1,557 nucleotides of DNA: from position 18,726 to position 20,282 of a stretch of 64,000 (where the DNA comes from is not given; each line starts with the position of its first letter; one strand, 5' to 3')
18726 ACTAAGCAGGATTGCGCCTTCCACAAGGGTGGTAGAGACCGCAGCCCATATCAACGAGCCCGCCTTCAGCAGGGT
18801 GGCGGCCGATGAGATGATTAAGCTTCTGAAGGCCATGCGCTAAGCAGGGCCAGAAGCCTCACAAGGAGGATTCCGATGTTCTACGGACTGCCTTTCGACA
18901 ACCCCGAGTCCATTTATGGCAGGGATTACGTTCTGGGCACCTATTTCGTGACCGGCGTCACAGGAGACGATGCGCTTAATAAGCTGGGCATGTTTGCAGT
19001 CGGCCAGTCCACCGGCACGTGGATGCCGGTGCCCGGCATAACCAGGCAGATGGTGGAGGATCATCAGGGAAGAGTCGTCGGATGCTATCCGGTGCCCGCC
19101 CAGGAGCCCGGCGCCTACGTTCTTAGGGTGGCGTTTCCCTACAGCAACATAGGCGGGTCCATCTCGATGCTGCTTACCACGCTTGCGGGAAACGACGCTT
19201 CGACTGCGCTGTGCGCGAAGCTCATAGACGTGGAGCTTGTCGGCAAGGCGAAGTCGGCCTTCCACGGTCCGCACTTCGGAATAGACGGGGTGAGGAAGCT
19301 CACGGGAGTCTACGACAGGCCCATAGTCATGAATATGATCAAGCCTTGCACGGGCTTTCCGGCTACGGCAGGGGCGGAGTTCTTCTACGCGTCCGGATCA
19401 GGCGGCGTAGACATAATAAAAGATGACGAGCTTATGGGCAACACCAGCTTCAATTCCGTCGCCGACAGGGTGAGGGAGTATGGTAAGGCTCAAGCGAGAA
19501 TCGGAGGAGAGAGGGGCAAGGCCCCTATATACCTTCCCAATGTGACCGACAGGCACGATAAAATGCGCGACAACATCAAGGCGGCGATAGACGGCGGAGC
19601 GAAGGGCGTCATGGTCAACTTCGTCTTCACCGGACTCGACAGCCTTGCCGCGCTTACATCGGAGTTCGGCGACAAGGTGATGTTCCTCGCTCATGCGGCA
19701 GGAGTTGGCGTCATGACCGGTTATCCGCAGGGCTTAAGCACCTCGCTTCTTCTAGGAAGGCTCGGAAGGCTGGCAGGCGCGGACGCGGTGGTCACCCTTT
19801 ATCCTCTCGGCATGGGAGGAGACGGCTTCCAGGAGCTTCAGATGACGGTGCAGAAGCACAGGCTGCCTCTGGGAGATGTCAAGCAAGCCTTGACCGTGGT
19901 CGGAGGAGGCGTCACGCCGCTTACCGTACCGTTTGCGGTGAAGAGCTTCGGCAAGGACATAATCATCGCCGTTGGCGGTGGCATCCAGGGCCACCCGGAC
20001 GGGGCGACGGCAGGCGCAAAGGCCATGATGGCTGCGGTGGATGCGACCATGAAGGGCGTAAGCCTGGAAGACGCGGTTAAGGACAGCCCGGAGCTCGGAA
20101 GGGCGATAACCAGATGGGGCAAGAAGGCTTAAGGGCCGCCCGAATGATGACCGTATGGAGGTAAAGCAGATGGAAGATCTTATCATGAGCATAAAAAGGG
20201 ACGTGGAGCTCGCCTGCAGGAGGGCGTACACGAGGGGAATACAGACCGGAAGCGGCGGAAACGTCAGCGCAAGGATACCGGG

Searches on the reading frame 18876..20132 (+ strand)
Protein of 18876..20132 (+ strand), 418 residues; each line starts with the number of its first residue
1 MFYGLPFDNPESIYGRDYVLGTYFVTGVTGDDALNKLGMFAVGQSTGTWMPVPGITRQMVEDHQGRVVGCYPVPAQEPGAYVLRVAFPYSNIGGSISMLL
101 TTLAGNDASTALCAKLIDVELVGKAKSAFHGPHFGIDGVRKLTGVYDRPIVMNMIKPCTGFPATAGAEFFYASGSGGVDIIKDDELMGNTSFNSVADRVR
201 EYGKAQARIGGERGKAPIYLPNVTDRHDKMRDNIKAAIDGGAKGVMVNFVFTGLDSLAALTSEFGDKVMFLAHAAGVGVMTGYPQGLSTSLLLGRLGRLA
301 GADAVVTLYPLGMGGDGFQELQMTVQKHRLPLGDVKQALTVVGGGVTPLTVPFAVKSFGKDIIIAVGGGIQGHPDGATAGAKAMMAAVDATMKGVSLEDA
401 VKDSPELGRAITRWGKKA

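Call 5: search_protein_families(library=pfam, proteins=[window:18876-20132:+])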
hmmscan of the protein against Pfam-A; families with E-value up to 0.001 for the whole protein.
window:18876-20132:+ (418 aa): 2 families
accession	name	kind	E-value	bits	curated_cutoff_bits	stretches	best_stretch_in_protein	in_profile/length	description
PF00016.26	RuBisCO_large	-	2.5e-39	135.8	30.1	1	135-414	1-299/299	Ribulose bisphosphate carboxylase large chain, catalytic domain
PF02788.21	RuBisCO_large_N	-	0.00035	21.2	20.7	1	17-110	12-103/120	Ribulose bisphosphate carboxylase large chain, N-terminal domain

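Call 6: search_protein_families(library=ncbifam, proteins=[window:18876-20132:+])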
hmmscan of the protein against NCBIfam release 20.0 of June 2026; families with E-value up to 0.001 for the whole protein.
window:18876-20132:+ (418 aa): 6 families
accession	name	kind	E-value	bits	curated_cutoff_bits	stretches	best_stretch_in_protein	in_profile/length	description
NF007095.0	PRK09549.1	equivalog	4.7e-79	265.8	409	1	19-417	4-404/407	2,3-diketo-5-methylthiopentyl-1-phosphate enolase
TIGR03332.1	salvage_mtnW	equivalog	4.2e-65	220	513.6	1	19-415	3-407/407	2,3-diketo-5-methylthiopentyl-1-phosphate enolase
TIGR03326.1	rubisco_III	equivalog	5.2e-61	206.8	497.45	1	18-414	13-426/426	type III ribulose-bisphosphate carboxylase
NF003252.0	PRK04208.1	subfamily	1.7e-57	195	438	1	18-416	28-457/468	ribulose-bisphosphate carboxylase large subunit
NF042437.1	OxoIsoapPDcar_OiaX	equivalog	4.1e-37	128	700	1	40-415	20-412/412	3-oxo-isoapionate-4-phosphate decarboxylase OiaX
NF010002.0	PRK13475.1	equivalog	1e-28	100.2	489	1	6-417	11-443/459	ribulose-bisphosphate carboxylase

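Call 24: find_homologous_proteins(query=window:18876-20132:+, max_evalue=1e-20)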
Query window:18876-20132:+ (418 aa): 970 proteins with E <= 1e-20 among 8000 candidates; the best 120 are listed.
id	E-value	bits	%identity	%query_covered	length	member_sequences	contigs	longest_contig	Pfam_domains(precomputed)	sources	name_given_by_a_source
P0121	5.5e-269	910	97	100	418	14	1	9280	PF00016.27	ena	-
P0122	2.6e-223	759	80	100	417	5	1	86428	PF00016.27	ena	-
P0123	3.0e-159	549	60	100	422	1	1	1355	PF00016.27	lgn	-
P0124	1.1e-158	547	61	100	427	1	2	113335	PF00016.27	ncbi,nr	ncbi:MAG: RuBisCO large subunit C-terminal-like domain-containing protein [Bacillota bacterium]|nr:R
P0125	3.8e-156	538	60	100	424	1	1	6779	PF00016.27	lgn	-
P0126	5.0e-154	531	59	100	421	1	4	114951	PF00016.27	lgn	-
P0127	3.7e-151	522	57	100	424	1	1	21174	PF00016.27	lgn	-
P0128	1.1e-149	517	56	99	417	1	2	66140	PF02788.22,PF00016.27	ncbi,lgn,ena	-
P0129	3.1e-149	516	56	99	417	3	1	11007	PF02788.22,PF00016.27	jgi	jgi:2,3-diketo-5-methylthiopentyl-1-phosphate enolase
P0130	1.2e-148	514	58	100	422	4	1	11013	PF00016.27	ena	-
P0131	4.0e-148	512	56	99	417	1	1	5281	PF00016.27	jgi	jgi:2,3-diketo-5-methylthiopentyl-1-phosphate enolase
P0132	1.2e-147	510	54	99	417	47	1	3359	PF00016.27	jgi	-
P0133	7.2e-147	508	55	99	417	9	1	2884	PF02788.22,PF00016.27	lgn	-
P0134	4.8e-146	505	55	99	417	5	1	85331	PF00016.27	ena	-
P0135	2.1e-145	503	54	99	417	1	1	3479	PF00016.27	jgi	jgi:2,3-diketo-5-methylthiopentyl-1-phosphate enolase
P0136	4.1e-145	502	54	99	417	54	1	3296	PF02788.22,PF00016.27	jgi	jgi:2,3-diketo-5-methylthiopentyl-1-phosphate enolase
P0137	9.9e-145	501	55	99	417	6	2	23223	PF02788.22,PF00016.27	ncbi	-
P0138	1.1e-144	501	55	100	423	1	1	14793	PF00016.27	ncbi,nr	ncbi:MAG: transcriptional regulator [Firmicutes bacterium]|nr:transcriptional regulator [Bacillota b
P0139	4.8e-143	495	54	99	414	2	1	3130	PF00016.27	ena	-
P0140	3.1e-142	492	54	99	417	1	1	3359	PF00016.27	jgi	jgi:2,3-diketo-5-methylthiopentyl-1-phosphate enolase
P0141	6.1e-142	491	54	99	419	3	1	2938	PF00016.27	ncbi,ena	-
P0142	8.2e-142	491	55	99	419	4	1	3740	PF00016.27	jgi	-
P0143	3.7e-141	489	55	99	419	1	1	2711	PF00016.27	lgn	-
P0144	6.3e-141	488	54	99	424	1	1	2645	PF02788.22,PF00016.27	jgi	jgi:2,3-diketo-5-methylthiopentyl-1-phosphate enolase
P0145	3.0e-140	486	54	99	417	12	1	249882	PF00016.27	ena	-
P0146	4.1e-140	485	52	99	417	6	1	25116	PF00016.27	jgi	jgi:2,3-diketo-5-methylthiopentyl-1-phosphate enolase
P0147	1.3e-139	484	55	99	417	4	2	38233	PF00016.27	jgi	jgi:2,3-diketo-5-methylthiopentyl-1-phosphate enolase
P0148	5.6e-137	475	52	99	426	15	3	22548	PF00016.27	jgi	jgi:2,3-diketo-5-methylthiopentyl-1-phosphate enolase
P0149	7.4e-137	475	54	95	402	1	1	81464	PF00016.27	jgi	jgi:2,3-diketo-5-methylthiopentyl-1-phosphate enolase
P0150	2.0e-134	467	53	99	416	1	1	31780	PF02788.22,PF00016.27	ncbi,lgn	ncbi:MAG: RuBisCO large subunit C-terminal-like domain-containing protein [Bacillota bacterium]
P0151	1.3e-131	458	49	99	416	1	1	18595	PF02788.22,PF00016.27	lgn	-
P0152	5.8e-131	455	54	94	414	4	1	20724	PF00016.27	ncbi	-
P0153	7.4e-131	455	48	99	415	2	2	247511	PF02788.22,PF00016.27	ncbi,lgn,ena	-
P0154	6.5e-130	452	49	99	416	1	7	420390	PF00016.27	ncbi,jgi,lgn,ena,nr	ncbi:MAG: hypothetical protein APF77_09335 [Clostridia bacterium BRH_c25]|nr:MAG: hypothetical prote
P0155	9.2e-130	451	56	85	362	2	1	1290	PF00016.27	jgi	-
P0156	1.2e-129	451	52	95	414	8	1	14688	PF00016.27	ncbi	-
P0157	1.8e-129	450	52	100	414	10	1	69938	PF00016.27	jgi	jgi:2,3-diketo-5-methylthiopentyl-1-phosphate enolase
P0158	1.9e-129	450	51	99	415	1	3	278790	PF02788.22,PF00016.27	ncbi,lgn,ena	-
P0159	1.2e-128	448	47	99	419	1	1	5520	PF02788.22,PF00016.27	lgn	-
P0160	1.8e-128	447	52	98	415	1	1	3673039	PF00016.27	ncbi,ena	-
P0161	8.9e-128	445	50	100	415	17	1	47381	PF02788.22,PF00016.27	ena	-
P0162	1.1e-127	445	51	98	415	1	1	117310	PF02788.22,PF00016.27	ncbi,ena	-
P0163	1.1e-127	444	50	99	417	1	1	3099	PF00016.27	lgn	-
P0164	2.5e-127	443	50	98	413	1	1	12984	PF02788.22,PF00016.27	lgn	-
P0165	8.7e-127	442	50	100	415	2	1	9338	PF02788.22,PF00016.27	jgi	jgi:2,3-diketo-5-methylthiopentyl-1-phosphate enolase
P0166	3.6e-126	440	49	99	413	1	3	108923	PF02788.22,PF00016.27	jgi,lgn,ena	-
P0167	9.8e-126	438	49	99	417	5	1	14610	PF00016.27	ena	-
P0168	5.1e-125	436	49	100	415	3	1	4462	PF02788.22,PF00016.27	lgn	-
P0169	6.8e-125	435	50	100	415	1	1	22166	PF02788.22,PF00016.27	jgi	-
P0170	6.5e-124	432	50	100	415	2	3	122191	PF00016.27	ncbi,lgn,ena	-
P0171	1.3e-123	431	48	99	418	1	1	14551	PF02788.22,PF00016.27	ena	-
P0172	2.5e-123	430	49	98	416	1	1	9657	PF00016.27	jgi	jgi:2,3-diketo-5-methylthiopentyl-1-phosphate enolase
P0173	3.5e-123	430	47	99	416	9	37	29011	PF02788.22,PF00016.27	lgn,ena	-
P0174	6.5e-123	429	49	98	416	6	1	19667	PF02788.22,PF00016.27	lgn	-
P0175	1.8e-122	427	49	99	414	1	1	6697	PF02788.22,PF00016.27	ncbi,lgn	-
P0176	2.2e-121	424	50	98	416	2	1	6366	PF00016.27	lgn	-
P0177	3.9e-120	420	49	99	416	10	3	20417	PF02788.22,PF00016.27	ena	-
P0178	1.5e-119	418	55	85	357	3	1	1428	PF00016.27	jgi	jgi:2,3-diketo-5-methylthiopentyl-1-phosphate enolase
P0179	2.3e-119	417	46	99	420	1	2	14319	PF00016.27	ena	-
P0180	6.3e-119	416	48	100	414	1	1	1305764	PF00016.27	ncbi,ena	-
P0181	1.3e-118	415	48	99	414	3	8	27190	PF02788.22,PF00016.27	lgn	-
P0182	3.1e-114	400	49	99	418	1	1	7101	PF00016.27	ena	-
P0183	4.6e-114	400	47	98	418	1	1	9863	PF02788.22,PF00016.27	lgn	-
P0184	6.7e-114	399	46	99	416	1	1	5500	PF00016.27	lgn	-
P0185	9.1e-114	399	46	98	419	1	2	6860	PF02788.22,PF00016.27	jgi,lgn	-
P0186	2.2e-113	397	46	99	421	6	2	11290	PF02788.22,PF00016.27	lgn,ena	-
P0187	3.6e-111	390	47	99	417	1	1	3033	PF02788.22,PF00016.27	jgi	jgi:2,3-diketo-5-methylthiopentyl-1-phosphate enolase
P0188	7.7e-111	389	47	99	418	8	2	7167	PF02788.22,PF00016.27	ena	-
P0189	1.2e-109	385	47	96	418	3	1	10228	PF02788.22,PF00016.27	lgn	-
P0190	1.9e-109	384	45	99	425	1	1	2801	PF02788.22,PF00016.27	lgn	-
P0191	2.9e-109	384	46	95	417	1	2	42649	PF02788.22,PF00016.27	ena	-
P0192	3.2e-109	384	44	99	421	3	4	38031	PF02788.22,PF00016.27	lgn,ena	-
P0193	7.8e-109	382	46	96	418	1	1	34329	PF02788.22,PF00016.27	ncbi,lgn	-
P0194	8.1e-109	382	46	96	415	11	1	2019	PF00016.27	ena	-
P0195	1.1e-108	382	45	96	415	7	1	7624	PF00016.27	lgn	-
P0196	3.6e-108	380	46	97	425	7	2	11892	PF02788.22,PF00016.27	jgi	-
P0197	5.3e-108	380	45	97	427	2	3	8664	PF02788.22,PF00016.27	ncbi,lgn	-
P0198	7.1e-108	379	46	96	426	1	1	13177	PF02788.22,PF00016.27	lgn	-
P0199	8.5e-108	379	48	98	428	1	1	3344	PF02788.22,PF00016.27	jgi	jgi:2,3-diketo-5-methylthiopentyl-1-phosphate enolase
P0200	2.6e-107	377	45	97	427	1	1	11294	PF02788.22,PF00016.27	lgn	-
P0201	4.0e-107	377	45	98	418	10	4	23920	PF02788.22,PF00016.27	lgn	-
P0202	1.9e-106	375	45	97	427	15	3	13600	PF02788.22,PF00016.27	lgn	-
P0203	4.7e-106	373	45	98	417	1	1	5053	PF02788.22,PF00016.27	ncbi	-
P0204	1.2e-105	372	54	76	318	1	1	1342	PF00016.27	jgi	-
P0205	2.1e-105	371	46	98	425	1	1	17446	PF02788.22,PF00016.27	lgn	-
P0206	2.9e-105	371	46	98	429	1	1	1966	PF02788.22,PF00016.27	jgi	jgi:2,3-diketo-5-methylthiopentyl-1-phosphate enolase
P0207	4.8e-105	370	45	97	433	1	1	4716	PF00016.27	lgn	-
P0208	1.9e-104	368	46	98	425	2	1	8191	PF00016.27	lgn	-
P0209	2.7e-104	368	46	98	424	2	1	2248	PF02788.22,PF00016.27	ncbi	-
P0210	4.6e-104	367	45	97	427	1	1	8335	PF02788.22,PF00016.27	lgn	-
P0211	5.2e-104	367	44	99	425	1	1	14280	PF02788.22,PF00016.27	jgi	jgi:2,3-diketo-5-methylthiopentyl-1-phosphate enolase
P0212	8.1e-104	366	45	98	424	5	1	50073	PF02788.22,PF00016.27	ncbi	-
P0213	9.0e-104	366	45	99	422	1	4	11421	PF02788.22,PF00016.27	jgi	jgi:2,3-diketo-5-methylthiopentyl-1-phosphate enolase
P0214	1.4e-103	365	43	98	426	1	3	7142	PF02788.22,PF00016.27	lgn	-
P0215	1.4e-103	365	44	98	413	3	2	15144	PF02788.22,PF00016.27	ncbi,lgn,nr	ncbi:RuBisCO large subunit C-terminal-like domain-containing protein [bacterium]|nr:RuBisCO large su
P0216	1.5e-103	365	45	99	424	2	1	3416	PF02788.22,PF00016.27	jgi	jgi:2,3-diketo-5-methylthiopentyl-1-phosphate enolase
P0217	2.3e-103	364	45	99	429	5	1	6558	PF02788.22,PF00016.27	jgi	jgi:2,3-diketo-5-methylthiopentyl-1-phosphate enolase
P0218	2.6e-103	364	44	99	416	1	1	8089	PF02788.22,PF00016.27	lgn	-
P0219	2.7e-103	364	46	98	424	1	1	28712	PF02788.22,PF00016.27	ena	-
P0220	2.8e-103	364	44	98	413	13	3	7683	PF02788.22,PF00016.27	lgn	-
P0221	3.8e-103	364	45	98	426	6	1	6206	PF00016.27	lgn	-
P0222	5.0e-103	363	43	98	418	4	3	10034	PF02788.22,PF00016.27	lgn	-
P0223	7.5e-103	363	45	99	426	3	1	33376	PF02788.22,PF00016.27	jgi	-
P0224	8.6e-103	363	44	98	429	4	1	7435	PF02788.22,PF00016.27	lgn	-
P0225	1.1e-102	362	47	98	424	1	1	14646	PF02788.22,PF00016.27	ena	-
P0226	1.2e-102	362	47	98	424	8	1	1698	PF00016.27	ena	-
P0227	1.3e-102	362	43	88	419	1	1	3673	PF02788.22,PF00016.27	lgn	-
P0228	1.3e-102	362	44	97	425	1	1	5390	PF02788.22,PF00016.27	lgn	-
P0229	1.9e-102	361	47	97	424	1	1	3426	PF02788.22,PF00016.27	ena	-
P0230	2.4e-102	361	43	96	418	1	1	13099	PF02788.22,PF00016.27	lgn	-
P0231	3.1e-102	361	43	99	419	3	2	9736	PF02788.22,PF00016.27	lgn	-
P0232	3.9e-102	360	44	97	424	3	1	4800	PF02788.22,PF00016.27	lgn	-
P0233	4.3e-102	360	47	98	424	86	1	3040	PF00016.27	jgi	-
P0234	4.3e-102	360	45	98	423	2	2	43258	PF02788.22,PF00016.27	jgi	jgi:2,3-diketo-5-methylthiopentyl-1-phosphate enolase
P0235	5.0e-102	360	45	97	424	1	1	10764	PF02788.22,PF00016.27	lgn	-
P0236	5.6e-102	360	47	98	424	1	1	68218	PF02788.22,PF00016.27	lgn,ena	-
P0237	6.9e-102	360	47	98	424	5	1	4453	PF02788.22,PF00016.27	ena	-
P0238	7.0e-102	360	47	98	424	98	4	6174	PF00016.27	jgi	jgi:2,3-diketo-5-methylthiopentyl-1-phosphate enolase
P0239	7.1e-102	360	45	98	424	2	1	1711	PF02788.22,PF00016.27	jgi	jgi:2,3-diketo-5-methylthiopentyl-1-phosphate enolase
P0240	7.1e-102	360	46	98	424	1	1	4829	PF02788.22,PF00016.27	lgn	-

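Call 26: search_solved_structures(query=window:18876-20132:+, max_evalue=1e-10)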
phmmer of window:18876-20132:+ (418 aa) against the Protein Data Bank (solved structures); distinct sequences matched with E-value up to 1e-10: 97 (the best 60 are shown).
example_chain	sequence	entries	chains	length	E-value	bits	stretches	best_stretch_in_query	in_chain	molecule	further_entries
4nas_A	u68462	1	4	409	2e-60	208.1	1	16-415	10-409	Ribulose-bisphosphate carboxylase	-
2oek_A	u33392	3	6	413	2.2e-55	191.5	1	20-415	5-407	2,3-diketo-5-methylthiopentyl-1-phosphate enolase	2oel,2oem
2zvi_A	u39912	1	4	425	8.3e-55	189.6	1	19-416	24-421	2,3-diketo-5-methylthiopentyl-1-phosphate enolase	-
2oej_A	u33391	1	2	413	7.1e-54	186.5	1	20-415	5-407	2,3-diketo-5-methylthiopentyl-1-phosphate enolase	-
3fk4_A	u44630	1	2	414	9.6e-53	182.8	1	33-416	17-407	RuBisCO-like protein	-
2cwx_A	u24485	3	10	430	2.3e-52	181.5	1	15-414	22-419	Ribulose bisphosphate carboxylase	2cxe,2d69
6hun_A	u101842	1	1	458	7.4e-49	170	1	14-415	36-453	Ribulose bisphosphate carboxylase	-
1tel_A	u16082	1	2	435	1.3e-45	159.3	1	10-409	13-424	ribulose bisphosphate carboxylase, large subunit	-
1ykw_A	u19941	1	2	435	1.6e-45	159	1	10-409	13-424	RuBisCO-like protein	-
3a13_A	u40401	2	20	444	1e-41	146.5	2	19-327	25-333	Ribulose bisphosphate carboxylase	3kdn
2qyg_A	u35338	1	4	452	2.2e-41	145.4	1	82-415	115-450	Ribulose bisphosphate carboxylase-like protein 2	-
1geh_A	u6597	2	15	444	2.2e-41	145.3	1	19-416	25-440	RIBULOSE-1,5-BISPHOSPHATE CARBOXYLASE/OXYGENASE | Ribulose bisphosphate carboxylase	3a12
3kdo_A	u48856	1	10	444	2.5e-41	145.2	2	19-305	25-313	Ribulose bisphosphate carboxylase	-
8dht_A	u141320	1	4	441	1.2e-40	142.9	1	16-416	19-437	Ribulose bisphosphate carboxylase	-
3wqp_A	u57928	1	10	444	1.3e-40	142.8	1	19-416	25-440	Ribulose bisphosphate carboxylase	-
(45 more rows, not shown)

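Call 27: find_related_loci(query=A1, collection=genome_contigs, flank=10000)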
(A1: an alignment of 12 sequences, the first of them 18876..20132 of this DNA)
Query A1 (418 aa) in genome_contigs; peptide patterns used: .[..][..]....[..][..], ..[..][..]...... (x = any residue, [..] = any of these).
600 stretches matched a pattern (row limit reached: there are more); 431 encode a relative of the query (tblastn E <= 1e-3); the best 80 are kept; 80 distinct loci.
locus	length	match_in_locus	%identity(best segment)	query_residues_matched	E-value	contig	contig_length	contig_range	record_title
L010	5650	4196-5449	96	1-418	0e+0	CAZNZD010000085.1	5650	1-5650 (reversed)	MAG TPA_asm: uncultured Clostridia bacterium isolate SRP220891_co2_97 genome assembly, contig: NODE_24922_length_5650_co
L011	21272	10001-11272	61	2-418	5e-165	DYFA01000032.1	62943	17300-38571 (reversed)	MAG TPA_asm: Aneurinibacillus sp. isolate Tomsk_67_16 Tomsk_k141_24039, whole genome shotgun sequence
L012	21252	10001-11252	82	1-417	0e+0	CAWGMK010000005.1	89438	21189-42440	MAG: uncultured Firmicutes bacterium isolate MFD03899.bin.1.111 genome assembly, contig: contig_3428, whole genome shotg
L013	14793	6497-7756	55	2-418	3e-150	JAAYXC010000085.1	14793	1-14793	MAG: Bacillota bacterium isolate AS02xzSISU_37 10908_AS02, whole genome shotgun sequence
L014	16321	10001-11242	55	2-415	1e-149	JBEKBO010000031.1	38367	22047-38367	MAG: Candidatus Korobacteraceae bacterium isolate SPRUCE 138 SPRUCE_138_31, whole genome shotgun sequence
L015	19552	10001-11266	52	2-414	6e-140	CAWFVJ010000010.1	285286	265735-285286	MAG: uncultured Acidobacteriota bacterium isolate MFD05377.bin.1.184 genome assembly, contig: contig_30285, whole genome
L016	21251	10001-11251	52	1-418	2e-139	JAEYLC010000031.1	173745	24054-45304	MAG: Bacillota bacterium isolate OH_HFB_48 k127_1009477, whole genome shotgun sequence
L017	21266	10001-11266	52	2-414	9e-139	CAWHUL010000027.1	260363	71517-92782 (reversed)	MAG: uncultured Acidobacteriota bacterium isolate MFD06435.bin.2.146 genome assembly, contig: contig_79279, whole genome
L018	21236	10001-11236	48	2-416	1e-137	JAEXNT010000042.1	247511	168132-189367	MAG: Bacillota bacterium isolate OH_HBrB_109 k127_373160, whole genome shotgun sequence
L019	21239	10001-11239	52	1-414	1e-137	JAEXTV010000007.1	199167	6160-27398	MAG: Bacillota bacterium isolate OH_HBrB_366 k127_1320066, whole genome shotgun sequence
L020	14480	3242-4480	51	1-414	6e-137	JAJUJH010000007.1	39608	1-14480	MAG: Clostridiales bacterium isolate bin112 k141_745805_length_39608_cov_65.1902, whole genome shotgun sequence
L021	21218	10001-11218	52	1-408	8e-136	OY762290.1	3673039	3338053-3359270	MAG: Christensenellaceae bacterium isolate 20c35e01-8a7f-49ef-9147-7de253b6e4f4 genome assembly, chromosome: 1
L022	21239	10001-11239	51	1-414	2e-134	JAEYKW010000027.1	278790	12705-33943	MAG: Bacillota bacterium isolate OH_HFB_467 k127_2075915, whole genome shotgun sequence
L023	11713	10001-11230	52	1-414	9e-134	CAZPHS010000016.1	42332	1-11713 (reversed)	MAG TPA_asm: uncultured Christensenellaceae bacterium isolate binchicken_co173_367 genome assembly, contig: NODE_3085_le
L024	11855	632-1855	51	8-416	1e-132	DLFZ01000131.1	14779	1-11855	MAG TPA_asm: Christensenella sp. UBA7707 UBA7707_contig_13809, whole genome shotgun sequence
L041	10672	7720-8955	49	2-414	1e-109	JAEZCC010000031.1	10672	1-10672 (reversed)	MAG: Bacillota bacterium isolate OH_CBrB_227 k127_1970640, whole genome shotgun sequence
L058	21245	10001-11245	46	7-415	6e-102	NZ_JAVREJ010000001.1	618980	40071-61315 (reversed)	Pseudonocardia charpentierae strain DSM 45834 NODE_1_length_618980_cov_24.518168, whole genome shotgun sequence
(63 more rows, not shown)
